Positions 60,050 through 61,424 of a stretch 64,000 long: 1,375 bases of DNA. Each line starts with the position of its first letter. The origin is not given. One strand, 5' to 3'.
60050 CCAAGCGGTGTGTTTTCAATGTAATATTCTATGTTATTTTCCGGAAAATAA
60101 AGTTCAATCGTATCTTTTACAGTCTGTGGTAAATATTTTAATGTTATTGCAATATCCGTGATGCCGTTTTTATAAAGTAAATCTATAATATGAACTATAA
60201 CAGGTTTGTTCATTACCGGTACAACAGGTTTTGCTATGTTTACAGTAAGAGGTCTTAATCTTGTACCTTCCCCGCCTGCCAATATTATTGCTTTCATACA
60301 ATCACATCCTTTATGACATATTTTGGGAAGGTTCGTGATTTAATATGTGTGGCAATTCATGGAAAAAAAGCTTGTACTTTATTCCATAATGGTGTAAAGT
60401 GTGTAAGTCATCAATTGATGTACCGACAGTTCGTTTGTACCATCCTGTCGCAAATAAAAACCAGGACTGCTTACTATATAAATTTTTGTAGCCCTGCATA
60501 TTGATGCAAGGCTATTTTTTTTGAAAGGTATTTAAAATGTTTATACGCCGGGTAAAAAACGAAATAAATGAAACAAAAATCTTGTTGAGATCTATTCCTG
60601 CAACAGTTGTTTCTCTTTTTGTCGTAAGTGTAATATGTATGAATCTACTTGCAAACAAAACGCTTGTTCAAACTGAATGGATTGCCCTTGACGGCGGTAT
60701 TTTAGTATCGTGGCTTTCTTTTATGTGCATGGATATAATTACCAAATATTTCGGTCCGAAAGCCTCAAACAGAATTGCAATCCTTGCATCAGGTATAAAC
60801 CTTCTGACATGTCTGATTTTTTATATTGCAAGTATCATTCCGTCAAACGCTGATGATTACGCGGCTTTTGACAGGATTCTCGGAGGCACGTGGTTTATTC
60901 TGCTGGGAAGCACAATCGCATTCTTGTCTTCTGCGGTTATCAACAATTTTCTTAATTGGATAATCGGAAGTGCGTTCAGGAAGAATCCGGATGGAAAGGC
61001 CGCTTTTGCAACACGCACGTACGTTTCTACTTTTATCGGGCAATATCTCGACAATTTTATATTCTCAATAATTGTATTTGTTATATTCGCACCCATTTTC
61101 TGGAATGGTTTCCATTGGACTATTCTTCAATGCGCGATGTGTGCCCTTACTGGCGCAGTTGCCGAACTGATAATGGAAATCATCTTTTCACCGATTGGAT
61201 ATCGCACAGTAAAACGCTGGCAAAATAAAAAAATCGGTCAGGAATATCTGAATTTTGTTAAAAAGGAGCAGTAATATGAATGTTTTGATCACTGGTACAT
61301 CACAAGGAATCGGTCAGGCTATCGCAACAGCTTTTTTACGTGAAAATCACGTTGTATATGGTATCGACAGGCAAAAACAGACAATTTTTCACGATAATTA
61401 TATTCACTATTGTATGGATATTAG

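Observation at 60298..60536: Leader with an intrinsic terminator directly upstream of a VUT/YhhQ-family transporter: candidate preQ1-class riboswitch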

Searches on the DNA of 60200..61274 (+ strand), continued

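Call 47: search_with_rna_model(model_id=R1, sources=[window, L001, L002, L003, L004, L005, L006, L007, L008, L009, L010, L011, L012, L013, L014, L015, L016, L017, L018, L019, L020, L021, L022, L023, L024, L025, L026, L027, L028, L029, L030, L031, L032, L033, L034, L035, L036, L037, L038, L039, L040, L041, L042, L043, L044, L045, L046, L047, L048, L049, L050, L051, L052, L053, L054, L055, L056, L057, L058, L059, L060, L061, L062, L063, L064, L065, L066, L067, L068, L069, L070, L071, L072, L073, L074, L075, L076, L077, L078, L079, L080], max_evalue=10)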
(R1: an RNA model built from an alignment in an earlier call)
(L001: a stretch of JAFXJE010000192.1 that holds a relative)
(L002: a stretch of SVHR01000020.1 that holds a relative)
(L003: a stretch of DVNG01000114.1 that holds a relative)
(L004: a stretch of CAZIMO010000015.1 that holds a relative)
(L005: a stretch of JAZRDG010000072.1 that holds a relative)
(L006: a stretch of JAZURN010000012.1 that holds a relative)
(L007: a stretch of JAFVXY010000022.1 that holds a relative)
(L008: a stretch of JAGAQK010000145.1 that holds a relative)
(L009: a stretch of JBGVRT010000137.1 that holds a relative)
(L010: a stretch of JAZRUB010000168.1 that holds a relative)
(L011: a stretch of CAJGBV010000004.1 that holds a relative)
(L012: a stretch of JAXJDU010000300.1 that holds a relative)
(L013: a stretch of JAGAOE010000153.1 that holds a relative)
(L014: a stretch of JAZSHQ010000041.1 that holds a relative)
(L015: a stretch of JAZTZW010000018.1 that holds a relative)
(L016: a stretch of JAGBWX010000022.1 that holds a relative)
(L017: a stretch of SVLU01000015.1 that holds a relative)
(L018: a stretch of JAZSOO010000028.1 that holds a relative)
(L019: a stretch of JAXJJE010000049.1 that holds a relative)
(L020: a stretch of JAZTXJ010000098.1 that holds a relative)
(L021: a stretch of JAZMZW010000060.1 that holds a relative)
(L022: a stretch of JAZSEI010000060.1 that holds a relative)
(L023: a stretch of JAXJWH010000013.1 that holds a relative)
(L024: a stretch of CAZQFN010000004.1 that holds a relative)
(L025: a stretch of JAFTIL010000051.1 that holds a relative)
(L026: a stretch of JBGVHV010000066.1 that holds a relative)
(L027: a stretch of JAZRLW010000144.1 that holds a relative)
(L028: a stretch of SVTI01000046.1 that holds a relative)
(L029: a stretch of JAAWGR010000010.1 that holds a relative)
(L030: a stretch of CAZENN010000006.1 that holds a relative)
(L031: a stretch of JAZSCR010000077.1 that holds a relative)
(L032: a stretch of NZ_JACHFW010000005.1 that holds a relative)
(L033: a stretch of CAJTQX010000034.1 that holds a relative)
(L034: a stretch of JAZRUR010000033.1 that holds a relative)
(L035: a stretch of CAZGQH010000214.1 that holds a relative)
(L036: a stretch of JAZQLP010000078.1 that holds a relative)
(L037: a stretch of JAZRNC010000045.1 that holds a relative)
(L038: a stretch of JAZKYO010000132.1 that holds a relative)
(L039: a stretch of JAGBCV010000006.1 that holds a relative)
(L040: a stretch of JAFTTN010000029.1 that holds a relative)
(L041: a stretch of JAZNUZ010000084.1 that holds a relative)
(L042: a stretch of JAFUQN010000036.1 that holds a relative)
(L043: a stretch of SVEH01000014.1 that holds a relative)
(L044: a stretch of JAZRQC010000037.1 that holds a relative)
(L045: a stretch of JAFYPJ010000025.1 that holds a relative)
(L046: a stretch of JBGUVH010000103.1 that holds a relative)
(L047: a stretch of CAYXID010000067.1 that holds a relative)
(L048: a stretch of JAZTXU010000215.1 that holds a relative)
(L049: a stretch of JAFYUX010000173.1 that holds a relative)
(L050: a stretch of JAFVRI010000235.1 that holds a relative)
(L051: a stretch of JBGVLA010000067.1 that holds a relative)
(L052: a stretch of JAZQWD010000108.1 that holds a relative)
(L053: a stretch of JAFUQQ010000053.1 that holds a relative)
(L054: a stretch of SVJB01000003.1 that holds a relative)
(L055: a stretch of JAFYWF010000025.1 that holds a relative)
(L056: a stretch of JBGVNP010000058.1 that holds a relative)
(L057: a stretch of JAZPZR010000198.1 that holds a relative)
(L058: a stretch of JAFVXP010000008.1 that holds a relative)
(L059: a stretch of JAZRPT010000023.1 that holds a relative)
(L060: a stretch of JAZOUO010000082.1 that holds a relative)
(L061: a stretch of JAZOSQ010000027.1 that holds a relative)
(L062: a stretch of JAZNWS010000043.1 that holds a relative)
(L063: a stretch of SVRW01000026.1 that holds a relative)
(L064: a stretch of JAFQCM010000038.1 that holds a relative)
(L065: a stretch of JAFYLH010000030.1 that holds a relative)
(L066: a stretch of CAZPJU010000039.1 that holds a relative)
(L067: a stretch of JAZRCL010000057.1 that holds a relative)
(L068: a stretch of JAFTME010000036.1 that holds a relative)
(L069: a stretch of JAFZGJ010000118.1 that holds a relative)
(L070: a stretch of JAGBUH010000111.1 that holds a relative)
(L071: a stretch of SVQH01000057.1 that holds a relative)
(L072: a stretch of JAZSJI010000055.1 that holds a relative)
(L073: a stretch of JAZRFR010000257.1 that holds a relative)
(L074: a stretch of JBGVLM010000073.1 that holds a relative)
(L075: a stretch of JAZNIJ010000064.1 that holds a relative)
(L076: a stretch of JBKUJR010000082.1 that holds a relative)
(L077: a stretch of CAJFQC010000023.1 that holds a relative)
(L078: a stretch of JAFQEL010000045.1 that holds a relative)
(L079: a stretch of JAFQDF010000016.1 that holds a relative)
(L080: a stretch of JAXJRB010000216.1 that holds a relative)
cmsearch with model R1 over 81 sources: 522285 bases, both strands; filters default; matches with E-value up to 10: 47.
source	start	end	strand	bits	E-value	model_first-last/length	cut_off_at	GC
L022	1607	1653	+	76.7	2.3e-16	1-47/47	no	0.43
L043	2796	2842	+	76.6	2.4e-16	1-47/47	no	0.45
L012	2340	2386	+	76.4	2.7e-16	1-47/47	no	0.4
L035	2069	2115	+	76.4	2.8e-16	1-47/47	no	0.43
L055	639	685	+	76.4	2.8e-16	1-47/47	no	0.43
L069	543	589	+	76.4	2.8e-16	1-47/47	no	0.43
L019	2776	2822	+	76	3.4e-16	1-47/47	no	0.45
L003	2795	2841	+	76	3.4e-16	1-47/47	no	0.47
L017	2834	2880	+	76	3.4e-16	1-47/47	no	0.47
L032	2711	2757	+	76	3.4e-16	1-47/47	no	0.47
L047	2863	2909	+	76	3.4e-16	1-47/47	no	0.47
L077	2792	2838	+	76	3.4e-16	1-47/47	no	0.47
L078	2856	2902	+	76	3.4e-16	1-47/47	no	0.47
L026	2797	2843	+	75.7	4e-16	1-47/47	no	0.45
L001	1130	1176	+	75.2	5.4e-16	1-47/47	no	0.45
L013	2727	2773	+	75.2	5.4e-16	1-47/47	no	0.45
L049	2717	2763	+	75.2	5.4e-16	1-47/47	no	0.45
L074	2871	2917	+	75.2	5.4e-16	1-47/47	no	0.45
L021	715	761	+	75.1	5.6e-16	1-47/47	no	0.49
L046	2865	2911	+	74.9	6.3e-16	1-47/47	no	0.43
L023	2851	2897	+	74.7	7.2e-16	1-47/47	no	0.4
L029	2159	2205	+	74.3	8.9e-16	1-47/47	no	0.45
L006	2789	2835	+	74.3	9e-16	1-47/47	no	0.45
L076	1426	1472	+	74.1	1e-15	1-47/47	no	0.43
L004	2798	2844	+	73.5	1.4e-15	1-47/47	no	0.47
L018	2865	2911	+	73.4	1.5e-15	1-47/47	no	0.49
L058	1819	1865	+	73.4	1.5e-15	1-47/47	no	0.49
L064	2806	2852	+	73.1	1.8e-15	1-47/47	no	0.36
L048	2695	2741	+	73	1.9e-15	1-47/47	no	0.4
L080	2657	2703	+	72.8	2.1e-15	1-47/47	no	0.4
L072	2815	2861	+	72.4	2.7e-15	1-47/47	no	0.43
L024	2807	2853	+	72.2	3e-15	1-47/47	no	0.49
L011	2864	2910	+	71.9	3.5e-15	1-47/47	no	0.47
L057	2754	2800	+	71.9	3.5e-15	1-47/47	no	0.47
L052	2838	2884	+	69.8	1.2e-14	1-47/47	no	0.43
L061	2184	2230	+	69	1.8e-14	1-47/47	no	0.45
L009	409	453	+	39.7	3.2e-07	1-47/47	no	0.42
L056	1121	1165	+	39.7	3.2e-07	1-47/47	no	0.42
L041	4414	4463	-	12.4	1.9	1-47/47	no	0.34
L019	2047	2072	+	11.9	2.4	1-47/47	no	0.27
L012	1603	1628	+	11.6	3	1-47/47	no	0.27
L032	2800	2851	-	10.8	4.5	1-47/47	no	0.5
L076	4325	4343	-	10.7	4.9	6-24/47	no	0.26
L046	4857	4900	+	10.2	6.4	2-36/47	no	0.36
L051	4357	4409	+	9.5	9.8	1-47/47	no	0.26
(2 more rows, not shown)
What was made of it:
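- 60423..60469 (+): Aptamer: a preQ1-I-like element with a 15-nt loop. Model R1 hit at 68.5 bits, E = 2.5e-14 (call 47).
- Checked: The covariance-model hit scores 68.5 bits, E = 2.5e-14 (call 47).
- It scores 68-77 bits with model R1 (call 47). It also matches model R1 (call 47).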

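Call 50: search_rna_families(source=L009, start=395, end=470, threshold=evalue, max_evalue=10, show_alignments=4)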
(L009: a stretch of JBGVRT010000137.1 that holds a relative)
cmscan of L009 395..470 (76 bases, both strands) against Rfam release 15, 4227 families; matches with E-value up to 10: 4.
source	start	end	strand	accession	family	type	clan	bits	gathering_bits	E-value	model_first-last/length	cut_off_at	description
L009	407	453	+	RF00522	PreQ1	Cis-reg; riboswitch;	-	22.6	39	0.0038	1-45/45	no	PreQ1 (pre queuosine) riboswitch aptamer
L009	422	470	-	RF02851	Ysr283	Gene; antisense;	-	8.8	58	0.77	206-253/253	5'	Yersinia sRNA 283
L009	428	461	-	RF02207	WT1-AS_5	Gene; lncRNA;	-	6.8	80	9.3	47-79/79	no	WT1 antisense RNA conserved region 5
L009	395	464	+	RF02825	LPR17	Gene; sRNA;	-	6.6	98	10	30-103/257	5'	Legionella RNA 17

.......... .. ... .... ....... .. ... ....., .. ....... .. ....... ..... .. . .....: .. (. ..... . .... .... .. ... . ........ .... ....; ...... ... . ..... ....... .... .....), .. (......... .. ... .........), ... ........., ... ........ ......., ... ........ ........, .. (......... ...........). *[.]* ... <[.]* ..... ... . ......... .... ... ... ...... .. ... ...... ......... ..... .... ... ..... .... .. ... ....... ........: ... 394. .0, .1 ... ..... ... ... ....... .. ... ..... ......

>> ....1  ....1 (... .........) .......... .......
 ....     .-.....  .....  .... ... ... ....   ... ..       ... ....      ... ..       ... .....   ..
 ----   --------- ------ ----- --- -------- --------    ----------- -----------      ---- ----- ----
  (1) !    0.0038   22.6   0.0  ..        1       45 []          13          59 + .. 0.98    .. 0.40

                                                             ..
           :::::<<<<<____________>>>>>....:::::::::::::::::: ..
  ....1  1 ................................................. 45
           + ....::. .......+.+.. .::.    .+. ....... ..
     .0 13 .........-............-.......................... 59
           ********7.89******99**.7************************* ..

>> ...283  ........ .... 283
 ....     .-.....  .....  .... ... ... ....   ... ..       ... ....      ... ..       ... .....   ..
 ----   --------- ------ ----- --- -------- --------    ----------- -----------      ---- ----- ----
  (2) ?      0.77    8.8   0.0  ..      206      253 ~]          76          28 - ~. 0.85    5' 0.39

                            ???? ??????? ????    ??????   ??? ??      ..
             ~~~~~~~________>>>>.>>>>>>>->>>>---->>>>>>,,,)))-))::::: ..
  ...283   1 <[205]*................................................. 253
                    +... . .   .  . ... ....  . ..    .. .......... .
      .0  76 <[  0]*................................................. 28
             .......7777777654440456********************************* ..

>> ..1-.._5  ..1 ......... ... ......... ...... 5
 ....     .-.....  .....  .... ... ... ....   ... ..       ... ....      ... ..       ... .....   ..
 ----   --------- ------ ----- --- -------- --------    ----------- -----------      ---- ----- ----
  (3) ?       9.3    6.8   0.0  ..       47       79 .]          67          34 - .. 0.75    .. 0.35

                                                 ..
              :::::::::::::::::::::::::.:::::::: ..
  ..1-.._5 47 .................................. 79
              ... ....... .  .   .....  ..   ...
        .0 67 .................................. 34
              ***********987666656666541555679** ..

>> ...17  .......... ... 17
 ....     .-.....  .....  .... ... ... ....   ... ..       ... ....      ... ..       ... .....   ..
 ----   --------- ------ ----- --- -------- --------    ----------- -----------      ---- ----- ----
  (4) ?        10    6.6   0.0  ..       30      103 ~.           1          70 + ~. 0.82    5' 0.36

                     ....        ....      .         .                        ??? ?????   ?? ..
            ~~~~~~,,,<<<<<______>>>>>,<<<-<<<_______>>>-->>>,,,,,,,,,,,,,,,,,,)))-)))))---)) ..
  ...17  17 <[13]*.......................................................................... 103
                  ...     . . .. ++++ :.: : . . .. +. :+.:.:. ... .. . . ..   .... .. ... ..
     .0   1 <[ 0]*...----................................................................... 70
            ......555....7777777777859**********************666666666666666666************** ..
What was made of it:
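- On preQ1-I riboswitch (RF00522): The 12-nt-loop relative L009 reaches 22.6 bits, E = 0.0038 (call 50).
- On preQ1-I riboswitch: The RF00522 consensus loop is 12 nt (call 50).
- It scores 39.7 bits on R1 (call 47) and 22.6 bits, E = 0.0038, over the full RF00522 model (call 50). The intermediate L009/L056 form aligns end to end with RF00522 and shares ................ and AAAACUA.GG (call 50).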
